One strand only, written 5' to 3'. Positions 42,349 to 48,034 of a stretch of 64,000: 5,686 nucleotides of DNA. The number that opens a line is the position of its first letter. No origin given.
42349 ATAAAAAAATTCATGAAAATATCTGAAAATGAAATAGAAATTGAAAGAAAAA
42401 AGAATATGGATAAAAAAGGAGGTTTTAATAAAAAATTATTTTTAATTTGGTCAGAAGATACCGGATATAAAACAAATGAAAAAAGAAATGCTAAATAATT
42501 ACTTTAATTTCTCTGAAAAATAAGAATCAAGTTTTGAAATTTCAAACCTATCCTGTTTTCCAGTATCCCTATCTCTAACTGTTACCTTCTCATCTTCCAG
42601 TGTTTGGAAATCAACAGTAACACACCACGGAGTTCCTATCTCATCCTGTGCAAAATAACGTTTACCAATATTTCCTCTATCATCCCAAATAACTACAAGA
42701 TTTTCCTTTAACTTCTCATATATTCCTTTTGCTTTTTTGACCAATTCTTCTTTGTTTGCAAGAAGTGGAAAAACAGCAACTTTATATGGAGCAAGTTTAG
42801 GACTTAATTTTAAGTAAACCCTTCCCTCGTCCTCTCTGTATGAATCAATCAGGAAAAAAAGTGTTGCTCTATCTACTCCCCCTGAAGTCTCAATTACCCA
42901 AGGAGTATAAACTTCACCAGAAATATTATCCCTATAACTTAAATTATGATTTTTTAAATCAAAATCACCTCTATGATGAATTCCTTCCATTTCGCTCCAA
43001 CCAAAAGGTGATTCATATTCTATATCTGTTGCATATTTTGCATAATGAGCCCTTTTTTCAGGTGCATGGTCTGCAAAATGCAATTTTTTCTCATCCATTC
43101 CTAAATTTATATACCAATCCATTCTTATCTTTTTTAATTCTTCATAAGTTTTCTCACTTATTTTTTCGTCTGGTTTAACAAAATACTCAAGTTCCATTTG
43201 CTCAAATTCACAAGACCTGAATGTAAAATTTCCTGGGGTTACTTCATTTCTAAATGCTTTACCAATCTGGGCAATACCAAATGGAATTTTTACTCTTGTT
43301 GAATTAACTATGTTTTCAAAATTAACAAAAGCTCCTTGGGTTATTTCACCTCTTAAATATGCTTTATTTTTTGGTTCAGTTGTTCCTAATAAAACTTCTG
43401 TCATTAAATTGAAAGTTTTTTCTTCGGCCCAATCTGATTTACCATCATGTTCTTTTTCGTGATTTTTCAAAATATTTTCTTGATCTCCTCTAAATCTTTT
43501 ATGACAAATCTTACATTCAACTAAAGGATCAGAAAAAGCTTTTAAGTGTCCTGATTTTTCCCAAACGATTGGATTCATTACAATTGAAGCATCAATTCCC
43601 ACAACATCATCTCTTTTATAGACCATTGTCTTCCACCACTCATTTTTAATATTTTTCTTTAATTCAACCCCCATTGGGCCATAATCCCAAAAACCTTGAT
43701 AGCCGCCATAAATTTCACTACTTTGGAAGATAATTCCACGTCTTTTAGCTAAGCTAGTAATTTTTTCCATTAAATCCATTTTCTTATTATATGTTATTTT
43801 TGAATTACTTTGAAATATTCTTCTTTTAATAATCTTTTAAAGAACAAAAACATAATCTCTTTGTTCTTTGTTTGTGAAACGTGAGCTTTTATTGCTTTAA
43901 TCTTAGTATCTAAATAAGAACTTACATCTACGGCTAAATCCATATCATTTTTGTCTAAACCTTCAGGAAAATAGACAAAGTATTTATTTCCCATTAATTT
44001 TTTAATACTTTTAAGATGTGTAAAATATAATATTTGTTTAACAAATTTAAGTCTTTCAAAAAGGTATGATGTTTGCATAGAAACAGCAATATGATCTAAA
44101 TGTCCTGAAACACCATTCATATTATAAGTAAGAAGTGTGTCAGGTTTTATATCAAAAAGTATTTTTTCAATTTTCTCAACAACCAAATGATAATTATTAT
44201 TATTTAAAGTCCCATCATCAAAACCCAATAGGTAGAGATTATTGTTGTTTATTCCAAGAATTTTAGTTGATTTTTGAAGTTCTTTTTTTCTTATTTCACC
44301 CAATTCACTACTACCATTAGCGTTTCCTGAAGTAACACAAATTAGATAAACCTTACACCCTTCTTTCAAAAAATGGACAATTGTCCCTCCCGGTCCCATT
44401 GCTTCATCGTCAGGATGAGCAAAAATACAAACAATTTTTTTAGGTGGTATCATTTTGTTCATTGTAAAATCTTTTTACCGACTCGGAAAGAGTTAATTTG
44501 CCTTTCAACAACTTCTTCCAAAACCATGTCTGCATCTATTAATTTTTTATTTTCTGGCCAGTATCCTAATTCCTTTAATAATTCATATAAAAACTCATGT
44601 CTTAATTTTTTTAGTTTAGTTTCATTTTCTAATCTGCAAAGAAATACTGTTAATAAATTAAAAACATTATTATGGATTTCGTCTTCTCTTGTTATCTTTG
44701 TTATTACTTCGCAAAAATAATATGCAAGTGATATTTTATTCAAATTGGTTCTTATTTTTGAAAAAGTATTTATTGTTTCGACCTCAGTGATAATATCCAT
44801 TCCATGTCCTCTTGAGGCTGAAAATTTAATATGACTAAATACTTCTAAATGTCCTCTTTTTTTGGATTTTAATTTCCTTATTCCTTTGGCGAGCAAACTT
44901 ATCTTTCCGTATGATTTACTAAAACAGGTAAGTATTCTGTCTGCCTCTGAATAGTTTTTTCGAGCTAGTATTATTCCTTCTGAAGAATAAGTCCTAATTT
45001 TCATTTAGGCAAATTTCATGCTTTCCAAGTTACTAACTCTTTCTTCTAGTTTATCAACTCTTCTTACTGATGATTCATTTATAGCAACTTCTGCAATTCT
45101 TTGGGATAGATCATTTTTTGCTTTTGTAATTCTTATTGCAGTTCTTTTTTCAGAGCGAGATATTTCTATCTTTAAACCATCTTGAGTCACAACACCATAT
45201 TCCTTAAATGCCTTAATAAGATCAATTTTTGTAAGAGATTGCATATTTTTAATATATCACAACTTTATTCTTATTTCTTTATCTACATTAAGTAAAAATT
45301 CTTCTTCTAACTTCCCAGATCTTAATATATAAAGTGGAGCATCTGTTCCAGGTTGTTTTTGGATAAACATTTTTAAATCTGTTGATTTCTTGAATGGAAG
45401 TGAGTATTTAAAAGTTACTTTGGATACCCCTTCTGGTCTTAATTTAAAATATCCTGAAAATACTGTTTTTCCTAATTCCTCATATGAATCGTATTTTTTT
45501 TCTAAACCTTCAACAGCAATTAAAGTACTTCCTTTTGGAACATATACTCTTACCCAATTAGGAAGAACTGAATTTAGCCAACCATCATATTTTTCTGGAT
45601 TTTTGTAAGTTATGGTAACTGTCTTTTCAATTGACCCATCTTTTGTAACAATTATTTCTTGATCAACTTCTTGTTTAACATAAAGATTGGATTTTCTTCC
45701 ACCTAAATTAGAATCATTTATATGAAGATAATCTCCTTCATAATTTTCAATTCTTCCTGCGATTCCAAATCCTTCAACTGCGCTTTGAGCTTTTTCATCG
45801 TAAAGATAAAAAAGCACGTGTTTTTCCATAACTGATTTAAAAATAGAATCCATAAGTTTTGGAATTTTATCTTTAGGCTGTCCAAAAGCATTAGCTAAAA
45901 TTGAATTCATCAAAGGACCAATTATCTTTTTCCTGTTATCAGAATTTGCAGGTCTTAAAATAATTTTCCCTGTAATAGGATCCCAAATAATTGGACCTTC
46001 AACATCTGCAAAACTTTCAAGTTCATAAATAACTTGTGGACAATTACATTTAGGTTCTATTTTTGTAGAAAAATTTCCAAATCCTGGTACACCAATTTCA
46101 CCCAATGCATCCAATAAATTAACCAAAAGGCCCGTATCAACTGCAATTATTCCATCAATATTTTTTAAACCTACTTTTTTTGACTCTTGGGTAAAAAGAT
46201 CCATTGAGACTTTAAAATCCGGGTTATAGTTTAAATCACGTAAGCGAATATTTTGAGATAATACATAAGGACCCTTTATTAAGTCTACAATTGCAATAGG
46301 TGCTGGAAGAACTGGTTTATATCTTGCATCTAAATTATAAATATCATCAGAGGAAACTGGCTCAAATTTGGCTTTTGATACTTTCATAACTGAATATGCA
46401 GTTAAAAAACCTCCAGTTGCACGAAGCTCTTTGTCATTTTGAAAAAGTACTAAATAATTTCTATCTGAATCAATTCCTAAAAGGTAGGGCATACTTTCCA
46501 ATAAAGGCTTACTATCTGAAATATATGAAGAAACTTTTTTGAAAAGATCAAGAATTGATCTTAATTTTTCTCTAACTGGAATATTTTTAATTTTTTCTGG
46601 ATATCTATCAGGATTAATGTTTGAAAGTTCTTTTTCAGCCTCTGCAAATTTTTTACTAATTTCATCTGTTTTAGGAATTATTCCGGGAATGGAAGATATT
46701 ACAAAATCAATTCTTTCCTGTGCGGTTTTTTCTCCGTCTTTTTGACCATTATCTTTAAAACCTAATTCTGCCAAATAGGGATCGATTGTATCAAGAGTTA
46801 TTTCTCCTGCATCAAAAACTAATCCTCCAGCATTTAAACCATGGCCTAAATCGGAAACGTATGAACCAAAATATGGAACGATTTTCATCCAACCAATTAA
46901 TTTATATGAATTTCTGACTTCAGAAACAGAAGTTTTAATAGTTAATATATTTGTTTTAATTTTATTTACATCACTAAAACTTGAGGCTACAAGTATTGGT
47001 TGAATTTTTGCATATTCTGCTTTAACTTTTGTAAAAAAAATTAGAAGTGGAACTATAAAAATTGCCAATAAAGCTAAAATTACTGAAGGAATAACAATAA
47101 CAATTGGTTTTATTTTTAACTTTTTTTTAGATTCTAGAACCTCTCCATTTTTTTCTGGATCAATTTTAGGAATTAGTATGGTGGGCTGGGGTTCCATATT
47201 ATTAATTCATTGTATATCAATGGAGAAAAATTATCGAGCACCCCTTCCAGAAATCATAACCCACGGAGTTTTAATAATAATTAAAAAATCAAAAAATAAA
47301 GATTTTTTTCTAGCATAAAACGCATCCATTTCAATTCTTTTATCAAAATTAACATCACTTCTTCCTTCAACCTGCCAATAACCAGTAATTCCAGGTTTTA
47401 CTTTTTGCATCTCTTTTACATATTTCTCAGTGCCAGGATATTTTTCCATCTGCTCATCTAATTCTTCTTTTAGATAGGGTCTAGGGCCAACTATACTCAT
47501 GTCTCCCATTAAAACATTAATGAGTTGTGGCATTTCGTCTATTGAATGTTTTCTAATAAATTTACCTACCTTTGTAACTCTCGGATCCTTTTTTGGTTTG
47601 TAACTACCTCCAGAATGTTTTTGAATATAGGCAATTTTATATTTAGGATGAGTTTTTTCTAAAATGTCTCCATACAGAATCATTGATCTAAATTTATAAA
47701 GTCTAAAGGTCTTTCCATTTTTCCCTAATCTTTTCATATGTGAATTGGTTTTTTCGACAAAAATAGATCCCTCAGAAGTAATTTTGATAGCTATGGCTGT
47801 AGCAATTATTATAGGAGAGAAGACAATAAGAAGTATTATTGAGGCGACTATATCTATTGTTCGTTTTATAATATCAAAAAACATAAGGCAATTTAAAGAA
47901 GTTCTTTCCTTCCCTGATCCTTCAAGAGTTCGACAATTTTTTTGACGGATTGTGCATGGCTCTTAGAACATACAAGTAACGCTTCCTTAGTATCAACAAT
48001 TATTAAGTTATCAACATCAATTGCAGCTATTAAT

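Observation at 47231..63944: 17-kb Wzx/Wzy-type glycan biosynthesis island with three GT-C (ArnT/PMT-like) enzymes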

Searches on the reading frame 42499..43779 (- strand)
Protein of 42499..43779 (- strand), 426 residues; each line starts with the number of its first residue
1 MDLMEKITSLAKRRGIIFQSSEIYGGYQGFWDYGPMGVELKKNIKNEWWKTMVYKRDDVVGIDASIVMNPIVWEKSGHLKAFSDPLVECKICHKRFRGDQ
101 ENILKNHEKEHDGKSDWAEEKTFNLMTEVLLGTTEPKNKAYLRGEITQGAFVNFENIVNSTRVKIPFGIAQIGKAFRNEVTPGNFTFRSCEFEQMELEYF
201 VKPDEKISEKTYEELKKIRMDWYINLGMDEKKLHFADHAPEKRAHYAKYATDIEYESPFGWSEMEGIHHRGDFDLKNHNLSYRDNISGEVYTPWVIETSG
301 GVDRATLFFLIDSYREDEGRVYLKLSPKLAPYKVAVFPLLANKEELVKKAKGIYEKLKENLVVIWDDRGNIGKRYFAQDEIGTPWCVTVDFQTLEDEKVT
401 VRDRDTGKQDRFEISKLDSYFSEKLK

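Call 55: search_protein_families(library=pfam, proteins=[window:42499-43779:-], max_evalue=0.001)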
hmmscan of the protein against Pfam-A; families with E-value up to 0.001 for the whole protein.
window:42499-43779:- (426 aa): 2 families
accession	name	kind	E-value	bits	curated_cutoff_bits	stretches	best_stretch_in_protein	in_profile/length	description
PF03129.25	HGTP_anticodon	-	1.5e-19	70.4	21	1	333-423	1-93/94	Anticodon binding domain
PF00587.30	tRNA-synt_2b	-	3.8e-08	34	29.3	1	138-305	9-171/179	tRNA synthetase class II core domain (G, H, P, S and T)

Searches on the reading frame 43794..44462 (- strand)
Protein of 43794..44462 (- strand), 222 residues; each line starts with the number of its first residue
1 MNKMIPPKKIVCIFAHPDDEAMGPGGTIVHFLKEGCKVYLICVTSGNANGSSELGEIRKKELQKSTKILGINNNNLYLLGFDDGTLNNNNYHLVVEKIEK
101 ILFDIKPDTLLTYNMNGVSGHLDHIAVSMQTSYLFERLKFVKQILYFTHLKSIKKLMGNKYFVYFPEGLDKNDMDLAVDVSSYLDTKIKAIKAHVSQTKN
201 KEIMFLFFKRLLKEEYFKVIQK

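Call 55: search_protein_families(library=pfam, proteins=[window:43794-44462:-], max_evalue=0.001)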
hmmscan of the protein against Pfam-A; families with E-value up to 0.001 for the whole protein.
window:43794-44462:- (222 aa): 1 family
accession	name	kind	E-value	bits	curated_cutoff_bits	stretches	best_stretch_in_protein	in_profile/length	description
PF02585.22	PIG-L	-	4.1e-28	98.9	28.2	1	12-128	2-122/129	GlcNAc-PI de-N-acetylase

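Call 83: search_protein_families(library=ncbifam, proteins=[window:43794-44462:-], max_evalue=0.00001)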
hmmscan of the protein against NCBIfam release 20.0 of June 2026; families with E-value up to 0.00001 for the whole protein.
window:43794-44462:- (222 aa): 4 families
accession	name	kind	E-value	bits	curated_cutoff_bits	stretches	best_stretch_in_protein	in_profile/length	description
TIGR04000.1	thiol_BshB2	equivalog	7.2e-25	87.9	195.25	1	9-200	2-187/217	bacillithiol biosynthesis deacetylase BshB2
TIGR04001.1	thiol_BshB1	equivalog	1.7e-20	73.7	182.5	1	10-218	4-197/226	bacillithiol biosynthesis deacetylase BshB1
TIGR03445.1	mycothiol_MshB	equivalog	3.5e-16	59.9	224.35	1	13-130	3-147/284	N-acetyl-1-D-myo-inositol-2-amino-2-deoxy-alpha-D-glucopyranoside deacetylase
TIGR03446.1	mycothiol_Mca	equivalog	2.3e-13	50.4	277.15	1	10-133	3-148/283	mycothiol conjugate amidase Mca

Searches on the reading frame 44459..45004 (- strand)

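Call 4: search_protein_families(library=pfam, proteins=[window:44459-45004:-], max_evalue=0.01)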
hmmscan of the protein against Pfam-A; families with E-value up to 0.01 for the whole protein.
window:44459-45004:- (181 aa): 3 families
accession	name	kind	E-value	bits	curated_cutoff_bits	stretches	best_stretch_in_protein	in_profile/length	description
PF11967.14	RecO_N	-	7.2e-22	77.7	27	1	5-81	3-80/80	Recombination protein O N terminal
PF02565.21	RecO_C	-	7.1e-09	36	22.1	1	85-151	1-67/157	Recombination protein O C terminal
PF15937.10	PrlF_antitoxin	-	0.0064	17.1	32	0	103-161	21-78/99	prlF antitoxin for toxin YhaV_toxin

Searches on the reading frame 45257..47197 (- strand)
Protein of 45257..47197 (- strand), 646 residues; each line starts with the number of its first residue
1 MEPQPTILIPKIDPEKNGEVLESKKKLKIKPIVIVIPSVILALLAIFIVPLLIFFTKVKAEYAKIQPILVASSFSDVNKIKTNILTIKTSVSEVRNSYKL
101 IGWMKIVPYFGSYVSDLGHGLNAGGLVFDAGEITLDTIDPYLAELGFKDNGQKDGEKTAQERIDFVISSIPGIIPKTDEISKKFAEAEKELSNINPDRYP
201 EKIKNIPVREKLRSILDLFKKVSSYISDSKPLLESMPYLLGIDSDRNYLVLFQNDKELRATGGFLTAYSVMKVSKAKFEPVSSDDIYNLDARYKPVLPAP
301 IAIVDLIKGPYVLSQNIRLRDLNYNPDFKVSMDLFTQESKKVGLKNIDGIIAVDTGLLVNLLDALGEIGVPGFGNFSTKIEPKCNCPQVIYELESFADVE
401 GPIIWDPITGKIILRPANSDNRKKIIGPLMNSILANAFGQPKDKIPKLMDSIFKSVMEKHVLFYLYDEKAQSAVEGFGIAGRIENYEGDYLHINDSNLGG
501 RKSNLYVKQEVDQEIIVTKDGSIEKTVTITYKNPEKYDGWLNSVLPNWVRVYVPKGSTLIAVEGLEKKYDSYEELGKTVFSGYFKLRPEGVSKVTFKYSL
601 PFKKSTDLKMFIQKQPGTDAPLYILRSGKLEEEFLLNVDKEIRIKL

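Call 3: search_protein_families(library=pfam, proteins=[window:45257-47197:-], max_evalue=0.01)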
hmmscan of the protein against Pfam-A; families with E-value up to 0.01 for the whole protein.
window:45257-47197:- (646 aa): 1 family
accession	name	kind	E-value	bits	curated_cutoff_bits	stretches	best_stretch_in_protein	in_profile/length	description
PF13196.11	DUF4012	-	1.7e-18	68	28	1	244-372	2-126/144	Protein of unknown function (DUF4012)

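Call 8: search_protein_families(library=ncbifam, proteins=[window:45257-47197:-], max_evalue=1)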
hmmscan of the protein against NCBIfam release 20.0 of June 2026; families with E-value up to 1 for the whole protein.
window:45257-47197:- (646 aa): 0 families

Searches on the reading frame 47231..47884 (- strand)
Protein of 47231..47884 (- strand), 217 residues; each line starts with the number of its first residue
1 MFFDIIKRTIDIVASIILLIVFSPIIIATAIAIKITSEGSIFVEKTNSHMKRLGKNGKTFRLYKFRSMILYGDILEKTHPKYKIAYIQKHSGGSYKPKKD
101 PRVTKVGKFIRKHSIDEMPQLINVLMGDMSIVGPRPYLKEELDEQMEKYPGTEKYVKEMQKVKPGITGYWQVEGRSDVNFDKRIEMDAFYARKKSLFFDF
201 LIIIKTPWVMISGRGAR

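Call 3: search_protein_families(library=pfam, proteins=[window:47231-47884:-], max_evalue=0.01)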
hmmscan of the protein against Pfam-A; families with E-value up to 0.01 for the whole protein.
window:47231-47884:- (217 aa): 1 family
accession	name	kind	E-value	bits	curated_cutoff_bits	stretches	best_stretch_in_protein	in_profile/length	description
PF02397.22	Bac_transf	-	1.6e-59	200.9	27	1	7-211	1-178/179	Bacterial sugar transferase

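Call 8: search_protein_families(library=ncbifam, proteins=[window:47231-47884:-], max_evalue=1)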
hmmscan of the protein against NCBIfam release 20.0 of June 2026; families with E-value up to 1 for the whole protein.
window:47231-47884:- (217 aa): 10 families
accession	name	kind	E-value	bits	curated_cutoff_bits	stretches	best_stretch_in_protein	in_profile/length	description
TIGR03025.1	EPS_sugtrans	subfamily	1.1e-74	252.2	295.55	1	5-217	256-445/445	exopolysaccharide biosynthesis polyprenyl glycosylphosphotransferase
TIGR03022.1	WbaP_sugtrans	subfamily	4.5e-69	233.9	403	1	5-217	257-456/456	undecaprenyl-phosphate galactose phosphotransferase WbaP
TIGR03023.1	WcaJ_sugtrans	equivalog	1.2e-60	206.1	410.75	1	5-216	261-452/453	undecaprenyl-phosphate glucose phosphotransferase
NF052601.1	undeca_RfbP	equivalog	4.5e-58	196.4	330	1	5-212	43-237/244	undecaprenyl-phosphate galactose phosphotransferase family protein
NF041877.1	EPS_EpsZ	equivalog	5.2e-53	180.3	800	1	6-216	265-458/459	exopolysaccharide biosynthesis polyisoprenyl-phosphate hexose-1-phosphate transferase EpsZ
NF011751.0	PRK15204.1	equivalog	2.9e-47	161.3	907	1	5-216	278-475/476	undecaprenyl-phosphate galactose phosphotransferase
TIGR03013.1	EpsB_2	subfamily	4.9e-47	161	393.35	1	4-217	252-443/443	TIGR03013 family XrtA/PEP-CTERM system glycosyltransferase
NF007518.0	PRK10124.1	equivalog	1.6e-38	132.6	684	1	5-206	272-453/464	undecaprenyl-phosphate glucose phosphotransferase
NF050817.1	PolSacchBiosHfsE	equivalog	2.2e-33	115.7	750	1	5-206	270-455/467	polysaccharide biosynthesis protein HfsE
NF045514.1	glycotran_HepC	equivalog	1.7e-24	86.4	140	1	3-137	113-212/220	heterocyst development glycosyltransferase HepC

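Call 82: search_solved_structures(query=window:47231-47884:-, max_evalue=0.001)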
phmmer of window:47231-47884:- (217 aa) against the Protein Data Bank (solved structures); distinct sequences matched with E-value up to 0.001: 7.
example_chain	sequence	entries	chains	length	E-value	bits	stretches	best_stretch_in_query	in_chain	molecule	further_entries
8t53_A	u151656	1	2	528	1.6e-42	148.9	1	5-216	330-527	Undecaprenyl-phosphate galactose phosphotransferase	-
30us_A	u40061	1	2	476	1.4e-41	145.8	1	6-216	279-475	UDP-Gal::undecaprenolphosphate Gal-1-P transferase WbaP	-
9s7s_A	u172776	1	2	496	1.5e-41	145.7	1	6-216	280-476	UDP-Gal::undecaprenolphosphate Gal-1-P transferase WbaP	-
30wc_A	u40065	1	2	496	1.5e-41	145.7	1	6-216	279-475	Undecaprenyl-phosphate galactose phosphotransferase WbaP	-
9s8l_A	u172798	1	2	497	1.6e-41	145.7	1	6-216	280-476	UDP-Gal::undecaprenolphosphate Gal-1-P transferase WbaP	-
8e37_B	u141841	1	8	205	6.4e-31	111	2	93-208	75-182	N,N'-diacetylbacilliosaminyl-1-phosphate transferase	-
8g1n_A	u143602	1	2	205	7.9e-31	110.7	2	93-207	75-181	N,N'-diacetylbacilliosaminyl-1-phosphate transferase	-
